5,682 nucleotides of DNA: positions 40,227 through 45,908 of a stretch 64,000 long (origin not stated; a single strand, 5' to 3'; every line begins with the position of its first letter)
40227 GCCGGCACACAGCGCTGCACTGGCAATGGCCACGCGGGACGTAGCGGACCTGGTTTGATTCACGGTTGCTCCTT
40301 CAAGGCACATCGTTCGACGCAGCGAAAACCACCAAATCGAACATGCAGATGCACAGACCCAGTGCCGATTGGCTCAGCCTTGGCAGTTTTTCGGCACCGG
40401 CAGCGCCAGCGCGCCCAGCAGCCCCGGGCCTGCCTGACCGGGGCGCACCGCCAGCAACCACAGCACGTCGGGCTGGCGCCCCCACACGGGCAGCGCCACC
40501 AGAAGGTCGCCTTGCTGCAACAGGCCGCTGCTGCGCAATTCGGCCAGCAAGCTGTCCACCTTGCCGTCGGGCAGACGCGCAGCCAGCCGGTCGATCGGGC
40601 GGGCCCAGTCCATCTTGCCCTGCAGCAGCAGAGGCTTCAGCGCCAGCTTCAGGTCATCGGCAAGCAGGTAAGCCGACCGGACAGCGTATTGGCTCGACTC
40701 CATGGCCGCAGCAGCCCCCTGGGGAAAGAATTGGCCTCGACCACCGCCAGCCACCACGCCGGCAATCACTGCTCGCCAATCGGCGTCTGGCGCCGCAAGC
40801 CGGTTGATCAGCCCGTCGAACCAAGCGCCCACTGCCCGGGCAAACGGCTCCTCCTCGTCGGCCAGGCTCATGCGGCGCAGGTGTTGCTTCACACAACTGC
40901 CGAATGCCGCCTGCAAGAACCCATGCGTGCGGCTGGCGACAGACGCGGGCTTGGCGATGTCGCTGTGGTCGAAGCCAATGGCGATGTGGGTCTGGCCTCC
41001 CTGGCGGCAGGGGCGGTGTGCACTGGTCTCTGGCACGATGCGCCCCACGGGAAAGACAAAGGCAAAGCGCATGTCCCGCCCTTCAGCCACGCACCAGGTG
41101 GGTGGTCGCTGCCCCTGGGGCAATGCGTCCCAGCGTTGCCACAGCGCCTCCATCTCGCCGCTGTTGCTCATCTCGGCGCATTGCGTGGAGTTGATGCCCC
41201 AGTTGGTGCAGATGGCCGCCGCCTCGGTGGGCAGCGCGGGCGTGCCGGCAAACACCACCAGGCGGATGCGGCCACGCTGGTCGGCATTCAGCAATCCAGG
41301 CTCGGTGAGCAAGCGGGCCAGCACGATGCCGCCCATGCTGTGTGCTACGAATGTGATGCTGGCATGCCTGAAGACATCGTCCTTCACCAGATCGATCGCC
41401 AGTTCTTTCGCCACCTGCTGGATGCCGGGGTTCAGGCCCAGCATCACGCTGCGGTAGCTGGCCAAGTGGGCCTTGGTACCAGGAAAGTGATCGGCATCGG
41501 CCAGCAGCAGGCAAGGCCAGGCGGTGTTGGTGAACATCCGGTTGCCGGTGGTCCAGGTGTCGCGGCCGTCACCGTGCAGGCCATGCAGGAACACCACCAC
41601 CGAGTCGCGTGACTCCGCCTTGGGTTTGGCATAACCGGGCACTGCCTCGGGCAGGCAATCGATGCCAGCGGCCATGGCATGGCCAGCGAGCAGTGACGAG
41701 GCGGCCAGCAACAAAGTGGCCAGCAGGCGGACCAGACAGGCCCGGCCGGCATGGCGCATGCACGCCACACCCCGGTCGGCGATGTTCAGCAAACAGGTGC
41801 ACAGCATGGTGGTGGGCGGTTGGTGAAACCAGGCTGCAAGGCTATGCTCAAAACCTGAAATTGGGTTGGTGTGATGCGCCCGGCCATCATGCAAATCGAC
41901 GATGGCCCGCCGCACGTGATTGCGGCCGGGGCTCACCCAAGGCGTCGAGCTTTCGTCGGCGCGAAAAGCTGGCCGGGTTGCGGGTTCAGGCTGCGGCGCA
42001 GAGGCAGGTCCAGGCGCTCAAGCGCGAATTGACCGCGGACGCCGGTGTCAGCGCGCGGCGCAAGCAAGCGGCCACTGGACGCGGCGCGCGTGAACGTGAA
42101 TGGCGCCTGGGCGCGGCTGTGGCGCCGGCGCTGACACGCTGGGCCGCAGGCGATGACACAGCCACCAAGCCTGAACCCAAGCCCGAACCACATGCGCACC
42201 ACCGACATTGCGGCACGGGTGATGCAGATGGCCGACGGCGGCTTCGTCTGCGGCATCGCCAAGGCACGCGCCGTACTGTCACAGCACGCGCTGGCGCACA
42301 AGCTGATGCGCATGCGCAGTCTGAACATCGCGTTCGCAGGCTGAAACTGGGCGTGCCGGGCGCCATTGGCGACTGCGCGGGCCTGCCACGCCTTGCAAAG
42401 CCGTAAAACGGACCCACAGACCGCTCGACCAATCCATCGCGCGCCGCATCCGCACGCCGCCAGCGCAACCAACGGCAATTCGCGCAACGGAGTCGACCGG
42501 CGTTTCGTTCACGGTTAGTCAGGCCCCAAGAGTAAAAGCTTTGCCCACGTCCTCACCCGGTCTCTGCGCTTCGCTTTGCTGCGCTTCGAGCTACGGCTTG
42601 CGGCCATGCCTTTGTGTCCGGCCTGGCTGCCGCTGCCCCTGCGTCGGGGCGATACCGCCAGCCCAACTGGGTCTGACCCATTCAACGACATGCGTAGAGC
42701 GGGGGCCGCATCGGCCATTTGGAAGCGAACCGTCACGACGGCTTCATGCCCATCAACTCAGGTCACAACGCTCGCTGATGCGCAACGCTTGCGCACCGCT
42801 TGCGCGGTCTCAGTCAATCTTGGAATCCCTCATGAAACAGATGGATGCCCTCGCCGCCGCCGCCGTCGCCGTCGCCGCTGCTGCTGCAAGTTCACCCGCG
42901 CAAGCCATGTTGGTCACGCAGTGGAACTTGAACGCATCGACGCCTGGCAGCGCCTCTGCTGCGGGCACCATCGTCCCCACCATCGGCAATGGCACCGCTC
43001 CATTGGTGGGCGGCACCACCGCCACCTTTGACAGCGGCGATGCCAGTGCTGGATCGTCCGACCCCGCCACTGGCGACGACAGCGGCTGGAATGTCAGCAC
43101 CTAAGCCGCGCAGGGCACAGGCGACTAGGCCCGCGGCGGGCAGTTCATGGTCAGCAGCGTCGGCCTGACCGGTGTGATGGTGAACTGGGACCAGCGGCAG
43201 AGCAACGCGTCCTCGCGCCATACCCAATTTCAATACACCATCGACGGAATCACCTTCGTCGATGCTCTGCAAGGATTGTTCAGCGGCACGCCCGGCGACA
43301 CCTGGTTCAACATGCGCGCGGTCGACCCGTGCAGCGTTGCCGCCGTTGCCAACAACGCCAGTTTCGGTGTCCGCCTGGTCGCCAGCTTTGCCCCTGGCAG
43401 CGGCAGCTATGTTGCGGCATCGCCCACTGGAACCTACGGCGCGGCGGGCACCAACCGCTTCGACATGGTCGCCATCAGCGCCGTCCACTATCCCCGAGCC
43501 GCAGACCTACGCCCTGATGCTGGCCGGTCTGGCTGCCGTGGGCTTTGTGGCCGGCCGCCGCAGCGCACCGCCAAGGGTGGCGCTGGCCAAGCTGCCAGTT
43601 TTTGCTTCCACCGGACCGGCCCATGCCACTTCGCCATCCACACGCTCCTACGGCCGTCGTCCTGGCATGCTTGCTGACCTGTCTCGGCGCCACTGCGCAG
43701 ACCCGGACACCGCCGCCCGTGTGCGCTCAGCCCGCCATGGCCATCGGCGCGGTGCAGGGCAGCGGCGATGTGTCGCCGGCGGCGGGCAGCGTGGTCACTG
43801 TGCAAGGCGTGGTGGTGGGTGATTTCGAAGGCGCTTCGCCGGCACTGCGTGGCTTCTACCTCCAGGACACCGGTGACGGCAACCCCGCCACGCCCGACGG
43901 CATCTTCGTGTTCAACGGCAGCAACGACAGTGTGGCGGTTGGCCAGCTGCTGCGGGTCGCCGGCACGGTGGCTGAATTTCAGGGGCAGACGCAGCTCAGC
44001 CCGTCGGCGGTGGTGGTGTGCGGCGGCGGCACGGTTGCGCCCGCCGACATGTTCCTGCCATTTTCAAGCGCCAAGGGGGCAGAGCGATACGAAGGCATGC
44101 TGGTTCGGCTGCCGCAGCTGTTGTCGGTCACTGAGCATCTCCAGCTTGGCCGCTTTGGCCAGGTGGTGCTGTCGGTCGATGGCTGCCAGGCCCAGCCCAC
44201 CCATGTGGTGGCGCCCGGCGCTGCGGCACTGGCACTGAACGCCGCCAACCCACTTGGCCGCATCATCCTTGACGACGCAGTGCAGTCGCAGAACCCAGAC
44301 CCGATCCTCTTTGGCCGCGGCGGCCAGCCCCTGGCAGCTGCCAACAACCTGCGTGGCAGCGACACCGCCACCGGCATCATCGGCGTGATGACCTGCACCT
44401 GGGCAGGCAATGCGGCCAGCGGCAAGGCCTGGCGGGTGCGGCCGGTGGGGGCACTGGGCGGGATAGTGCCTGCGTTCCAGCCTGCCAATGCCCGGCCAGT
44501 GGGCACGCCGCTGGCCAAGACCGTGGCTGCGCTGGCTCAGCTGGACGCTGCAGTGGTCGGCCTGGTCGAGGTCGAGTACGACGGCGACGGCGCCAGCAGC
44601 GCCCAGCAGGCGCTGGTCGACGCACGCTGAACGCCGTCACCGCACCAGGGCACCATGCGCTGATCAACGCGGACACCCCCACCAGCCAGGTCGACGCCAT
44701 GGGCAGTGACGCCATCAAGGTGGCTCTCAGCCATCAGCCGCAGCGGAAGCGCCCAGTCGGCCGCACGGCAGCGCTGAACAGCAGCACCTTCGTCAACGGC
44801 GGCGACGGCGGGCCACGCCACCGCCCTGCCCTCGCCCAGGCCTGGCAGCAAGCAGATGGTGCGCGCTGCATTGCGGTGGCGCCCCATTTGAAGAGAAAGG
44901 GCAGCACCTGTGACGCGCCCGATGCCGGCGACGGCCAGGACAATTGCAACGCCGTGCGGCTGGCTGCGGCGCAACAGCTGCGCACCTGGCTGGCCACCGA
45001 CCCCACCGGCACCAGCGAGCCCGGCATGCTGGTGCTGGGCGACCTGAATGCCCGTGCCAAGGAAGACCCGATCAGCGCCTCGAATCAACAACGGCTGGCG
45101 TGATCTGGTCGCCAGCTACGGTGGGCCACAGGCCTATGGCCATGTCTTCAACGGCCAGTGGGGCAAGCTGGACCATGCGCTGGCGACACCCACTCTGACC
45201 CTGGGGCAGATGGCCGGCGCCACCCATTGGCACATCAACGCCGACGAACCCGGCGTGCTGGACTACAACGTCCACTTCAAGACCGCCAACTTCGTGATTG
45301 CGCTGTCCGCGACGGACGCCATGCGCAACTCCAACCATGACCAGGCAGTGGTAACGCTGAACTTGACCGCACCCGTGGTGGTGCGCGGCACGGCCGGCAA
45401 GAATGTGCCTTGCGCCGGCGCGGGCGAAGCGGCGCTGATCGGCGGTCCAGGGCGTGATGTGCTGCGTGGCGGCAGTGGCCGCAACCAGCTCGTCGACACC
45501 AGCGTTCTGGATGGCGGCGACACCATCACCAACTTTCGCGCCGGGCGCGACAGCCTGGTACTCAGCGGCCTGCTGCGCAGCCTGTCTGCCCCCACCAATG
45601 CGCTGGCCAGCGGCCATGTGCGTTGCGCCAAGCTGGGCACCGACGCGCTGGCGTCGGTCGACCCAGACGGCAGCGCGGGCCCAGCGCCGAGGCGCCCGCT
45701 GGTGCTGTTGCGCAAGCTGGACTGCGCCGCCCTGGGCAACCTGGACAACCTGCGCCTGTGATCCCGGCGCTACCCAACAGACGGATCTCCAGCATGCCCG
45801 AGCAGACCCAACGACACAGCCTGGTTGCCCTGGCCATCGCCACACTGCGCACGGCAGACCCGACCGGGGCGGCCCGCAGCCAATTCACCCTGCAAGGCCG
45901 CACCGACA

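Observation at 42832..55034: Phosphate-scavenging exoenzyme block interleaved with four PEP-CTERM proteins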

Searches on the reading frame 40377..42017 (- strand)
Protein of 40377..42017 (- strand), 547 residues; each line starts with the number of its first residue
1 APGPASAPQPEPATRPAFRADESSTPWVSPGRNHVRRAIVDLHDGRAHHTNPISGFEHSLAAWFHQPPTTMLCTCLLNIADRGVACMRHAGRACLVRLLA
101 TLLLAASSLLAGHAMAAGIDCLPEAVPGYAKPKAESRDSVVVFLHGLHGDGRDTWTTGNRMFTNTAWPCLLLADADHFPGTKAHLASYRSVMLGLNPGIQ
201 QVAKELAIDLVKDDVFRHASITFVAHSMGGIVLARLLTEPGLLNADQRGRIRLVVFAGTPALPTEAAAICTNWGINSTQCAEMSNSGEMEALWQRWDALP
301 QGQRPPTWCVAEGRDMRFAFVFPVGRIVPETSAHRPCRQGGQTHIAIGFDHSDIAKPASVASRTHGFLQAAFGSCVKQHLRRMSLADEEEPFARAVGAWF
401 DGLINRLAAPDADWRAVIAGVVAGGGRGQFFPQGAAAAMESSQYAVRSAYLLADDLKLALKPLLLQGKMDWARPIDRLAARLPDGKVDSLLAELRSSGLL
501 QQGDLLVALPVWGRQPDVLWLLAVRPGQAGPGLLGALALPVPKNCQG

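Call 7: search_protein_families(library=pfam, proteins=[window:40377-42017:-], max_evalue=0.001)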
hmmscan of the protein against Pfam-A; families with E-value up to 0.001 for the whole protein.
window:40377-42017:- (547 aa): 2 families
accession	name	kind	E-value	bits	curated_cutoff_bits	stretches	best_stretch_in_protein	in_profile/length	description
PF05057.20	DUF676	-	0.00025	21.1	20.3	1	137-237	4-96/217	Putative serine esterase (DUF676)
PF24096.1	DUF7379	-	0.00082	19.8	33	0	201-267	52-118/191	Domain of unknown function (DUF7379)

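Call 102: search_protein_families(library=padloc, proteins=[window:40377-42017:-], max_evalue=0.001)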
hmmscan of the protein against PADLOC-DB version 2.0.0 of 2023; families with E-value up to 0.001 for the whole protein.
window:40377-42017:- (547 aa): 0 families

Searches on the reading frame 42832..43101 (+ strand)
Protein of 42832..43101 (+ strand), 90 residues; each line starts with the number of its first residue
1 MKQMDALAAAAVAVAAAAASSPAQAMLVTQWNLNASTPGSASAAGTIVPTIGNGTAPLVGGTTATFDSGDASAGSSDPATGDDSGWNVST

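Call 4: search_protein_families(library=pfam, proteins=[window:42832-43101:+], max_evalue=0.01)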
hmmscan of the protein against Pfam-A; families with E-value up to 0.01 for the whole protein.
window:42832-43101:+ (90 aa): 0 families

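Call 5: search_protein_families(library=ncbifam, proteins=[window:42832-43101:+], max_evalue=0.01)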
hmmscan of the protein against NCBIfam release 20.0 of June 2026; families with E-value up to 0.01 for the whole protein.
window:42832-43101:+ (90 aa): 0 families

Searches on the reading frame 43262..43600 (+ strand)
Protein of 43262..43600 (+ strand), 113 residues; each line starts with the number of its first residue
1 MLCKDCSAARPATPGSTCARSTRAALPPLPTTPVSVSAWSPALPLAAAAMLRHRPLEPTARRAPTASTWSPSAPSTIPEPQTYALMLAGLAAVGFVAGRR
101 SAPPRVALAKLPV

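Call 4: search_protein_families(library=pfam, proteins=[window:43262-43600:+], max_evalue=0.01)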
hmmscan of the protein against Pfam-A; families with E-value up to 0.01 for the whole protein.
window:43262-43600:+ (113 aa): 1 family
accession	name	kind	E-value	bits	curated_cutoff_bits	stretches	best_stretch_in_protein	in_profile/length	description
PF07589.16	PEP-CTERM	-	3.1e-07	30.7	20.7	1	76-100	1-23/24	PEP-CTERM motif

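Call 5: search_protein_families(library=ncbifam, proteins=[window:43262-43600:+], max_evalue=0.01)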
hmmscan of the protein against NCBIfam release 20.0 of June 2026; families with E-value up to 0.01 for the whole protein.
window:43262-43600:+ (113 aa): 10 families
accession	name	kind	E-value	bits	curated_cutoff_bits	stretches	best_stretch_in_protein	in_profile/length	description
NF038126.1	PEP_CTERM_FxDxF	subfamily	5e-09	36.6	50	1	75-100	140-165/165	FxDxF family PEP-CTERM protein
NF038129.1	PEP_NF038129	equivalog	3e-06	27.2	65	1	62-100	156-194/194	NF038129 family PEP-CTERM protein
NF038119.1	PEP_CTERM_MHFG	equivalog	4.9e-06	27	100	1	57-100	216-259/260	MHFG family PEP-CTERM protein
NF035944.1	PEPxxWA-CTERM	domain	1.6e-05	24.7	35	1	77-100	1-24/24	PEPxxWA-CTERM sorting domain-containing protein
NF033554.9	floc_PepA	equivalog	6.1e-05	23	80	1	76-100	236-258/261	flocculation-associated PEP-CTERM protein PepA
NF041538.1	PEP_EDSA_1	subfamily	0.00024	20.9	100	1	73-100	280-307/307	EDSAP-1 family PEP-CTERM protein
TIGR02595.1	PEP_CTERM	domain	0.00033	21.3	16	1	77-100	1-21/24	PEP-CTERM sorting domain-containing protein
NF038124.1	PEP_CTERM_TLD_A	exception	0.0033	17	100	1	75-100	209-234/235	PEP_CTERM-anchored TLD domain-containing protein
NF038118.1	PEP_CTERM_CCXG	equivalog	0.0063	16.2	90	1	75-99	174-198/199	CCXG family PEP-CTERM protein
NF038120.1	PEP_CTERM_QFxxD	subfamily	0.0076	16.1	80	1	75-100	191-214/215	NF038120 family PEP-CTERM protein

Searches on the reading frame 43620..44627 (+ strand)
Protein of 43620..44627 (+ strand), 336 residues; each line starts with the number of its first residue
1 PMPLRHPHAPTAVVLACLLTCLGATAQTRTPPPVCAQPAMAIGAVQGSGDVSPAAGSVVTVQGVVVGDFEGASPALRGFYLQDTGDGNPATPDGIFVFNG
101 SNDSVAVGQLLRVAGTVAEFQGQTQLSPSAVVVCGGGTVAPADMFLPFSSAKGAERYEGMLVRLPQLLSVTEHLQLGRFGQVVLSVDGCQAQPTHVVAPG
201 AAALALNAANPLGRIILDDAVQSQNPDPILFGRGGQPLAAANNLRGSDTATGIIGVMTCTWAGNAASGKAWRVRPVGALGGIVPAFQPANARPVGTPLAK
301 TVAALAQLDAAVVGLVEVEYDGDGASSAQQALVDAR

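Call 4: search_protein_families(library=pfam, proteins=[window:43620-44627:+], max_evalue=0.01)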
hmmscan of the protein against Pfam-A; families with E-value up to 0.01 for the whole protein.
window:43620-44627:+ (336 aa): 0 families

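Call 5: search_protein_families(library=ncbifam, proteins=[window:43620-44627:+], max_evalue=0.01)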
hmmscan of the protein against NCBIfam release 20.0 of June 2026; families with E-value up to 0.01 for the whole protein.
window:43620-44627:+ (336 aa): 2 families
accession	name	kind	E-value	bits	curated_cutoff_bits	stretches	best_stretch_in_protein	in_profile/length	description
NF033681.1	ExeM_NucH_DNase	subfamily_domain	2.9e-57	194.8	300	2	61-293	1-226/546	ExeM/NucH family extracellular endonuclease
NF033680.1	exonuc_ExeM-GG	exception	1.1e-18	66.8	1300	2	34-226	192-404/884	extracellular exonuclease ExeM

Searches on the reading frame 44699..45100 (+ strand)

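Call 4: search_protein_families(library=pfam, proteins=[window:44699-45100:+], max_evalue=0.01)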
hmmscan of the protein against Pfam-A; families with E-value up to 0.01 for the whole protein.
window:44699-45100:+ (134 aa): 0 families

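Call 5: search_protein_families(library=ncbifam, proteins=[window:44699-45100:+], max_evalue=0.01)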
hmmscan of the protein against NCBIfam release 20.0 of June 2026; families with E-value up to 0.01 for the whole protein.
window:44699-45100:+ (134 aa): 2 families
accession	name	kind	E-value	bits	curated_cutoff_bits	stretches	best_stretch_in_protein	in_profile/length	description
NF033681.1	ExeM_NucH_DNase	subfamily_domain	1.1e-28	100.4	300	1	1-127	333-455/546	ExeM/NucH family extracellular endonuclease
NF033680.1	exonuc_ExeM-GG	exception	5.3e-08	31.4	1300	1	41-126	635-722/884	extracellular exonuclease ExeM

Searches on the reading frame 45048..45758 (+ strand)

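Call 4: search_protein_families(library=pfam, proteins=[window:45048-45758:+], max_evalue=0.01)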
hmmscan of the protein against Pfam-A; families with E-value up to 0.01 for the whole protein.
window:45048-45758:+ (237 aa): 0 families

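Call 5: search_protein_families(library=ncbifam, proteins=[window:45048-45758:+], max_evalue=0.01)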
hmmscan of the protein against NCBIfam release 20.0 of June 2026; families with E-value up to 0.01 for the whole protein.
window:45048-45758:+ (237 aa): 8 families
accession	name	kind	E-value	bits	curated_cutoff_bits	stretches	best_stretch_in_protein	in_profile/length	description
NF033681.1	ExeM_NucH_DNase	subfamily_domain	4.9e-22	78.5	300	1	14-106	458-546/546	ExeM/NucH family extracellular endonuclease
NF033680.1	exonuc_ExeM-GG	exception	1.4e-09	36.6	1300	1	20-113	765-853/884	extracellular exonuclease ExeM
NF035945.1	Zn_serralysin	subfamily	1e-05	24.9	500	1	111-177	330-400/462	serralysin family metalloprotease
NF053766.1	ZapA_metallo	exception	1.6e-05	24.1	940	1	108-177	347-420/483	ZapA family metalloprotease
NF046115.1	Ca_rpt_SMc04171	equivalog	0.0011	18.2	625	1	88-192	248-347/574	SMc04171 family calcium-binding repeat protein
NF033943.0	RTX_toxin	subfamily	0.0031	15.8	1000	1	108-173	759-823/930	RTX family hemolysin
NF052454.1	BtaGlycanEglC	equivalog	0.0055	15.6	700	1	113-165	104-155/459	endo-1,3-1,4-beta-glycanase EglC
NF050046.1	PueAB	exception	0.0082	14.6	670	1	111-175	507-569/616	polyurethane esterase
